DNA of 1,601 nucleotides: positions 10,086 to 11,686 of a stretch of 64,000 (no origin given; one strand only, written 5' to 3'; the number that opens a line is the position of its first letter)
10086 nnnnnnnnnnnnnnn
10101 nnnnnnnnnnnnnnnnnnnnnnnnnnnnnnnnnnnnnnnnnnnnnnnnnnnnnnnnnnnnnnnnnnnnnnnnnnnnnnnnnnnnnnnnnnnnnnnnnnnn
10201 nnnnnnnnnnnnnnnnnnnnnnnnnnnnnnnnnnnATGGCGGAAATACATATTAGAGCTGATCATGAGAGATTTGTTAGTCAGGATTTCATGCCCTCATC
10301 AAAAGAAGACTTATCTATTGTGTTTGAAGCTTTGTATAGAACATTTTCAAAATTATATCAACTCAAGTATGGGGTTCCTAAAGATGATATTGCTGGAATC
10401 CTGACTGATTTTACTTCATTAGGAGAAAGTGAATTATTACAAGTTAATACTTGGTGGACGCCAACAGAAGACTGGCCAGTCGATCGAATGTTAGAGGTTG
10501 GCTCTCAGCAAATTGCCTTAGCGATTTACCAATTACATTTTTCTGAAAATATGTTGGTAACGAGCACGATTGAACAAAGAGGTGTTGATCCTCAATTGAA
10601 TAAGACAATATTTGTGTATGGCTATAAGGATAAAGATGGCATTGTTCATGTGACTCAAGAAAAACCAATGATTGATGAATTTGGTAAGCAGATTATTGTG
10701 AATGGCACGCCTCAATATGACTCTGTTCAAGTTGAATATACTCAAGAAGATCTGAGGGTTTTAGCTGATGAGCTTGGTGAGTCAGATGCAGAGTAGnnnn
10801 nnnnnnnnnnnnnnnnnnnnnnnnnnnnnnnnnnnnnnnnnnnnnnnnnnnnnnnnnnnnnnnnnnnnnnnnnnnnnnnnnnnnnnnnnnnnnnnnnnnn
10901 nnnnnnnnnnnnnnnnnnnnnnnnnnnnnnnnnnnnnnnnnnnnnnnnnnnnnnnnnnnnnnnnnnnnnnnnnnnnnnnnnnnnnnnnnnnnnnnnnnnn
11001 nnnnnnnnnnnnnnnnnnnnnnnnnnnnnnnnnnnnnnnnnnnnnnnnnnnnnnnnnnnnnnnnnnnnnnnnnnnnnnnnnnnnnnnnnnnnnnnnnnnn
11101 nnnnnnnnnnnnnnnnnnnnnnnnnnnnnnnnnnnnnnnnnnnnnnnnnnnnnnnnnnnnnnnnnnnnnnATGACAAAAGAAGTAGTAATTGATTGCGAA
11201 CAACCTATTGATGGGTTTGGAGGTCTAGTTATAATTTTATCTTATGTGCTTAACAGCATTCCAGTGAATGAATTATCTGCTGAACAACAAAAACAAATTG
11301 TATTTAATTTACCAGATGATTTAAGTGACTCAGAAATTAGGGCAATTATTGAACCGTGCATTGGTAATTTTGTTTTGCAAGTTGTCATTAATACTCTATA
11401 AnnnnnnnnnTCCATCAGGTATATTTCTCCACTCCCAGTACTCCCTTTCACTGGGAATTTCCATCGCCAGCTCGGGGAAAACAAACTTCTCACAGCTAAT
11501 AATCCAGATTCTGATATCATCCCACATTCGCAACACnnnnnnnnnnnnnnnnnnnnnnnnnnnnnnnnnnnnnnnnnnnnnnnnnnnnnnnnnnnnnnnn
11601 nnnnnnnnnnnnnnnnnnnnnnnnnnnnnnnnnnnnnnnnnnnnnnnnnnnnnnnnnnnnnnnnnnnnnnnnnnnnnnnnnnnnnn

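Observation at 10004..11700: Cassette-like AT-rich islet after tRNA-fMet bounded by ~145-bp direct repeats with nested 24-bp repeats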

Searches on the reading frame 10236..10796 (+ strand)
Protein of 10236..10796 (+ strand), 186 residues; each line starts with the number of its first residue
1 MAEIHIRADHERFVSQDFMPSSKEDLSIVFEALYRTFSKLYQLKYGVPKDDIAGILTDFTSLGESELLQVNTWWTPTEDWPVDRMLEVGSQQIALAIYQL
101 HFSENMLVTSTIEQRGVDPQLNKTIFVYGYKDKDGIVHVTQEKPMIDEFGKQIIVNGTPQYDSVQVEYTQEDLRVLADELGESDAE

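Call 11: search_protein_families(library=pfam, proteins=[window:10236-10796:+], max_evalue=0.1)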
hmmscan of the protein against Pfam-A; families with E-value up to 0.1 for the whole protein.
window:10236-10796:+ (186 aa): 1 family
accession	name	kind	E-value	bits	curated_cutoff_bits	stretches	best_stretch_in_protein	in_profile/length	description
PF06004.18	DUF903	-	0.015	15.6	27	0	150-164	9-23/49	Bacterial protein of unknown function (DUF903)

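Call 12: find_encoding_contigs(protein=window:10236-10796:+, flank=10000, max_places=10)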
Protein window:10236-10796:+ (186 aa): 7 contigs read that carry it; 5 places shown.
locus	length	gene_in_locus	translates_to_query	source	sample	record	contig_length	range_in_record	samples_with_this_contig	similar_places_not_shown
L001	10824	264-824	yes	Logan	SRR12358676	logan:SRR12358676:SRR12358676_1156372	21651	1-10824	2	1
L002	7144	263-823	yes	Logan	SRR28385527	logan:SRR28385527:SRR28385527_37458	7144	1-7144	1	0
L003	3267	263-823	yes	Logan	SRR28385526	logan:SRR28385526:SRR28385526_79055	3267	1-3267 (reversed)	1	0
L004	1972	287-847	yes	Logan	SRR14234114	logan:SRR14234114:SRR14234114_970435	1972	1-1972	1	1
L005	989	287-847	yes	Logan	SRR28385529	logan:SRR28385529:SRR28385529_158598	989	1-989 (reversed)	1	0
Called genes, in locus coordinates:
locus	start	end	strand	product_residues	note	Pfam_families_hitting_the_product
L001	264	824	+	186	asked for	-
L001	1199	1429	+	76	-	-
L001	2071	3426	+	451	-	-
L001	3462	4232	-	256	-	-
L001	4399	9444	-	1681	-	PF00041:fn3 (faint), PF16655:PhoD_N (faint), PF25788:Ig_Rha78A_N (faint), PF16656:Pur_ac_phosph_N (weak)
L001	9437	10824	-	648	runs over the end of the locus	PF12704:MacB_PCD, PF02687:FtsX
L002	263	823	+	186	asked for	-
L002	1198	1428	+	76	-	-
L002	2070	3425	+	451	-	-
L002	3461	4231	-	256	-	-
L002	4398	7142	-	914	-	?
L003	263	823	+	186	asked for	-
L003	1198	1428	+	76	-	-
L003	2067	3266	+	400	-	?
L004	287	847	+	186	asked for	-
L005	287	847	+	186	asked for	-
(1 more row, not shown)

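Call 15: find_homologous_proteins(query=window:10236-10796:+, max_evalue=0.001)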
Query window:10236-10796:+ (186 aa): 6 proteins with E <= 0.001 among 77 candidates.
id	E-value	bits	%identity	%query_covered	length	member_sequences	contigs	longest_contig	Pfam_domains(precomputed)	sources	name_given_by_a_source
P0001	3.6e-105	367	99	90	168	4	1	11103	-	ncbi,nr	ncbi:hypothetical protein KC721_01050 [Candidatus Woesebacteria bacterium]|nr:hypothetical protein [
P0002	2.0e-60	222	58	100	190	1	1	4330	-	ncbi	-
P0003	7.1e-58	213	100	55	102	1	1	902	-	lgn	-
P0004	4.3e-51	191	49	97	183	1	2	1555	-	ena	-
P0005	6.5e-49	184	48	97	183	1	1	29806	-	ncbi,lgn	-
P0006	2.4e-39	153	42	97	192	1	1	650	-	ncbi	-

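Call 16: find_encoding_contigs(protein=P0005, flank=10000)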
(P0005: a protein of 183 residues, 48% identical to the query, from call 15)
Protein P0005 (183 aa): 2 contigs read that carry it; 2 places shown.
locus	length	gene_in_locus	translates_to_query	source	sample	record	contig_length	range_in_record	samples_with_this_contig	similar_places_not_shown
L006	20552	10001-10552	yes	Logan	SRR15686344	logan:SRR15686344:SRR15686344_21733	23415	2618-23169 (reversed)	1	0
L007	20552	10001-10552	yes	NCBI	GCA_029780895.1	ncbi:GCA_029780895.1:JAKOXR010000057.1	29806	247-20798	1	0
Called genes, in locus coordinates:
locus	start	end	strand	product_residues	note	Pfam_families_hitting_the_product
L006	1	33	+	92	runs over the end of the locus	?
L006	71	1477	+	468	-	PF13672:PP2C_2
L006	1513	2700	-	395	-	PF00814:TsaD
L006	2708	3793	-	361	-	PF01300:Sua5_yciO_yrdC, PF02367:TsaE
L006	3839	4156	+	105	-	-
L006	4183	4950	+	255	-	PF02096:60KD_IMP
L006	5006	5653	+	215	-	PF01145:Band_7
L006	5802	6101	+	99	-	PF00166:Cpn10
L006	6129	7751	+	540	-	PF00118:Cpn60_TCP1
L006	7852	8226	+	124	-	-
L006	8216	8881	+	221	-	-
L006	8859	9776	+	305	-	-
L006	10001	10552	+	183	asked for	-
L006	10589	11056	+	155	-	PF00583:Acetyltransf_1, PF13673:Acetyltransf_10, PF13508:Acetyltransf_7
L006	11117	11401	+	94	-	PF13192:Thioredoxin_3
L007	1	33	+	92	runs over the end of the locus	?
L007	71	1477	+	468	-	PF13672:PP2C_2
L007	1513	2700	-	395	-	PF00814:TsaD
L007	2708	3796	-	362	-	PF01300:Sua5_yciO_yrdC, PF02367:TsaE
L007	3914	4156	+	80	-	-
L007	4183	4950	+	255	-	PF02096:60KD_IMP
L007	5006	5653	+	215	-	PF01145:Band_7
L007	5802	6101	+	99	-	PF00166:Cpn10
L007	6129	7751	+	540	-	PF00118:Cpn60_TCP1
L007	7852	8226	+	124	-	-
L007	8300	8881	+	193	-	-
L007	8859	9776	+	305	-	-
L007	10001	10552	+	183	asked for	-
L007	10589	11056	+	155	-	PF00583:Acetyltransf_1, PF13673:Acetyltransf_10, PF13508:Acetyltransf_7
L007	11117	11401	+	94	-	PF13192:Thioredoxin_3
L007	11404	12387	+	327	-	PF03773:ArsP_1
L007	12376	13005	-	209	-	PF00565:SNase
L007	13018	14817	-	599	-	PF00515:TPR_1, PF07719:TPR_2 (weak), PF13424:TPR_12, PF13414:TPR_11, PF13431:TPR_17 (weak), PF14559:TPR_19 (weak), PF00515:TPR_1 (weak), PF13181:TPR_8 (weak), +6 more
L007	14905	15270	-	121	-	PF04977:DivIC (weak)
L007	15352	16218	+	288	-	PF13495:Phage_int_SAM_4, PF02899:Phage_int_SAM_1, PF00589:Phage_integrase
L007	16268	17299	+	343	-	PF00579:tRNA-synt_1b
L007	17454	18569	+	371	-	-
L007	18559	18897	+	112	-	PF01588:tRNA_bind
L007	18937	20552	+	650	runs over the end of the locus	PF06480:FtsH_ext, PF06068:TIP49 (faint), PF00004:AAA, PF07728:AAA_5 (faint), PF17862:AAA_lid_3, PF01434:Peptidase_M41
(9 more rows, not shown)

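Call 17: find_encoding_contigs(protein=P0002, flank=10000)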
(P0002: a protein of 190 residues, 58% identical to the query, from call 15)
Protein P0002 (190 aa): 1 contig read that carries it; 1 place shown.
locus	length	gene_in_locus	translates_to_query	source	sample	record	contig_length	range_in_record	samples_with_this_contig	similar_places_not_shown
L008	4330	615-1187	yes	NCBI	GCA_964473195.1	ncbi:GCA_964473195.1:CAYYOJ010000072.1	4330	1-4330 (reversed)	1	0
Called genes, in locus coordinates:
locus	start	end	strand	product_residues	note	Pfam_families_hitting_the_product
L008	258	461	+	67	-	PF20097:DUF6487 (weak)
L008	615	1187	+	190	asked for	-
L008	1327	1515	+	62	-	PF05973:Gp49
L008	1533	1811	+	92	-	PF13560:HTH_31 (weak), PF12844:HTH_19, PF01381:HTH_3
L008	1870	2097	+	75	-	-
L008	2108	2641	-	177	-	-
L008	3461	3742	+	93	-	PF13744:HTH_37 (weak), PF12844:HTH_19 (weak), PF01381:HTH_3, PF13560:HTH_31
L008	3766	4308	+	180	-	PF00293:NUDIX, PF14815:NUDIX_4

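Call 18: find_encoding_contigs(protein=P0001, flank=10000)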
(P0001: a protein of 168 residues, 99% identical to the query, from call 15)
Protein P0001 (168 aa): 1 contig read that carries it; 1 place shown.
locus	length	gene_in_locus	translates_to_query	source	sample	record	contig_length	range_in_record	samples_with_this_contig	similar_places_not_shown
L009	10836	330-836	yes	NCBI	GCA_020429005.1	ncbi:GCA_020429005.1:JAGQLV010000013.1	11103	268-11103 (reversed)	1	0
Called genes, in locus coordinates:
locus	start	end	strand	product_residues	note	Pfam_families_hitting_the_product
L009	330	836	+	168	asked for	-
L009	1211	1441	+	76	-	-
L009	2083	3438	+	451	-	-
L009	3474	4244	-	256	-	-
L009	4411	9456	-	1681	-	PF00041:fn3 (faint), PF16655:PhoD_N (faint), PF25788:Ig_Rha78A_N (faint), PF16656:Pur_ac_phosph_N (weak)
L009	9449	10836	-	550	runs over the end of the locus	PF12704:MacB_PCD, PF02687:FtsX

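Call 35: find_encoding_contigs(protein=P0004, flank=10000)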
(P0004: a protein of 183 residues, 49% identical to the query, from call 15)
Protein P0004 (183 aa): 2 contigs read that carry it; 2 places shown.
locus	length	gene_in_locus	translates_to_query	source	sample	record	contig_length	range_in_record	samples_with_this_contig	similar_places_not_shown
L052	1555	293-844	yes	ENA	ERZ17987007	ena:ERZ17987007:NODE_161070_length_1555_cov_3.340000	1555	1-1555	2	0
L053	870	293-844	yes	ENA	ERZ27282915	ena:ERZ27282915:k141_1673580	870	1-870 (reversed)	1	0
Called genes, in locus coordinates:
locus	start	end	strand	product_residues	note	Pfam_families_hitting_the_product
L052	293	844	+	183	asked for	-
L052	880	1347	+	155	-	PF00583:Acetyltransf_1, PF13673:Acetyltransf_10, PF13508:Acetyltransf_7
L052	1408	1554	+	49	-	?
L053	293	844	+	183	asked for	-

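Call 86: search_protein_families(library=ncbifam, proteins=[window:10236-10796:+], max_evalue=0.01)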
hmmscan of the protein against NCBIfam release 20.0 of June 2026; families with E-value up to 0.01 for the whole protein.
window:10236-10796:+ (186 aa): 0 families

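Call 87: search_protein_families(library=phrogs, proteins=[window:10236-10796:+], max_evalue=0.01)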
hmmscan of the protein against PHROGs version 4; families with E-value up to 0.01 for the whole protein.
window:10236-10796:+ (186 aa): 0 families

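Call 91: predict_structure(alignment_id=A8)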
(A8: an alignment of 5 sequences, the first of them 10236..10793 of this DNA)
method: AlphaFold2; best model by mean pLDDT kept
length: 186 residues; sequences in the alignment: 5
mean_pLDDT: 84.2   pTM: 0.82
mean pLDDT of the five models: 84.2, 82.5, 82.3, 76.6, 73.9
residues with pLDDT >= 90: 72; 70-90: 95; 50-70: 13; < 50: 6
segments of 3 or more residues with pLDDT < 50: 62-64, 184-186
pLDDT, mean of each block of 10 residues (from residue 1): 85 74 79 91 85 74 66 73 90 93 87 82 91 95 91 90 96 93 51
secondary structure, 60 per line:
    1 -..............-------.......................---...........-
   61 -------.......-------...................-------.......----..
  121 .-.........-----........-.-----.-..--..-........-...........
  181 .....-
elements in order: E2-9 H10-15 H23-45 E52-59 E68-74 H82-100 E108-114 E123-131 E137-144 E161-168 H170-185

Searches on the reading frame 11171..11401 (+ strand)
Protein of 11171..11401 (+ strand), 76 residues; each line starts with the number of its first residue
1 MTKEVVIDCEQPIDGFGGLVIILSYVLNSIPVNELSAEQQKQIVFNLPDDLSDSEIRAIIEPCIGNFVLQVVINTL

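Call 11: search_protein_families(library=pfam, proteins=[window:11171-11401:+], max_evalue=0.1)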
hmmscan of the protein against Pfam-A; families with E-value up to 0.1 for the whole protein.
window:11171-11401:+ (76 aa): 1 family
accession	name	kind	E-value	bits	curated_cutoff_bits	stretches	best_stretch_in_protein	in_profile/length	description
PF16842.11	RRM_occluded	-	0.023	15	30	1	44-63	6-25/79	Occluded RNA-recognition motif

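Call 36: find_encoding_contigs(protein=window:11171-11401:+, flank=10000, max_places=10)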
Protein window:11171-11401:+ (76 aa): 12 contigs read that carry it; 10 places shown.
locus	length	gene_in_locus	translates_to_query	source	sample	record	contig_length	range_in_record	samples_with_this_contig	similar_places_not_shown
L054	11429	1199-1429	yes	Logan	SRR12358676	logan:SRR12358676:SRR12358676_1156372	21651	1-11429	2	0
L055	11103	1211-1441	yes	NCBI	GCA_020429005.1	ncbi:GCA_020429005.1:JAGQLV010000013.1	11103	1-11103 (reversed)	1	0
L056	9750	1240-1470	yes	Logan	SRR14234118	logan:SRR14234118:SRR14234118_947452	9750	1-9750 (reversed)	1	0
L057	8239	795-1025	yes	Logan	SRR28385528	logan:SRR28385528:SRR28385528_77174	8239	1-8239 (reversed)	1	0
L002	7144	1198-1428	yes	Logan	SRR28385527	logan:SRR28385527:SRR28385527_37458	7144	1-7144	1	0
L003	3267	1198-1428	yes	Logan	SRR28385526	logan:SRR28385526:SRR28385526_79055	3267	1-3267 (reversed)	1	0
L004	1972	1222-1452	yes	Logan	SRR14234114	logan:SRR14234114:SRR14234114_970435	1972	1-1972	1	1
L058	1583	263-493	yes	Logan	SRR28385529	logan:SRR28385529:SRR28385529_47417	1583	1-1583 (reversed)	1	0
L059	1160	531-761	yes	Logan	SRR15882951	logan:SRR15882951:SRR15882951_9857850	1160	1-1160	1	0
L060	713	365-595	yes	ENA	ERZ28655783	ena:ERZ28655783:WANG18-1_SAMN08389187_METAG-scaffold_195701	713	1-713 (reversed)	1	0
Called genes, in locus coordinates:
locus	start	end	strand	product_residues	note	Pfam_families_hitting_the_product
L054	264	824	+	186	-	-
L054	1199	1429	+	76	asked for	-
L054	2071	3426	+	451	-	-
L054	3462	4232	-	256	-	-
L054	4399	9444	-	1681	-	PF00041:fn3 (faint), PF16655:PhoD_N (faint), PF25788:Ig_Rha78A_N (faint), PF16656:Pur_ac_phosph_N (weak)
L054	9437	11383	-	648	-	PF12704:MacB_PCD, PF02687:FtsX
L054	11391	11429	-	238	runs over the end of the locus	PF00005:ABC_tran, PF02463:SMC_N (weak), PF13304:AAA_21 (faint)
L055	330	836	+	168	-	-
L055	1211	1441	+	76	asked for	-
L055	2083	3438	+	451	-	-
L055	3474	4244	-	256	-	-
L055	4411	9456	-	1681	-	PF00041:fn3 (faint), PF16655:PhoD_N (faint), PF25788:Ig_Rha78A_N (faint), PF16656:Pur_ac_phosph_N (weak)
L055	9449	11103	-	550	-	PF12704:MacB_PCD, PF02687:FtsX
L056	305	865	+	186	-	-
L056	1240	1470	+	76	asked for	-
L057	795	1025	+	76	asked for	-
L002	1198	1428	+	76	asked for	-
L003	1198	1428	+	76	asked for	-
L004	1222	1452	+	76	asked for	-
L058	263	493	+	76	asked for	-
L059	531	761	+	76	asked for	-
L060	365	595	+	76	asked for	-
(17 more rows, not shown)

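Call 86: search_protein_families(library=ncbifam, proteins=[window:11171-11401:+], max_evalue=0.01)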
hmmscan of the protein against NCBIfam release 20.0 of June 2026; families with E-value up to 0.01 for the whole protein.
window:11171-11401:+ (76 aa): 0 families

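Call 87: search_protein_families(library=phrogs, proteins=[window:11171-11401:+], max_evalue=0.01)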
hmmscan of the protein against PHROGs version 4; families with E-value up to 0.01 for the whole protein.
window:11171-11401:+ (76 aa): 0 families

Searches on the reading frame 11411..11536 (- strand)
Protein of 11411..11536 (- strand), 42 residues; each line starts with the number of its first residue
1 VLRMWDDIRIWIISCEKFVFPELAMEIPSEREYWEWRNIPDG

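Call 46: search_protein_families(library=pfam, proteins=[window:11411-11536:-], max_evalue=10)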
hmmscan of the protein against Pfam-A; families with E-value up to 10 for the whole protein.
seq(42 aa): 0 families

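Call 48: find_homologous_proteins(query=A4, max_evalue=10)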
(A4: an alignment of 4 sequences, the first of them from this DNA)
Query A4 (4 sequences): no candidate shares three 5-residue words with the query. No homologue found.
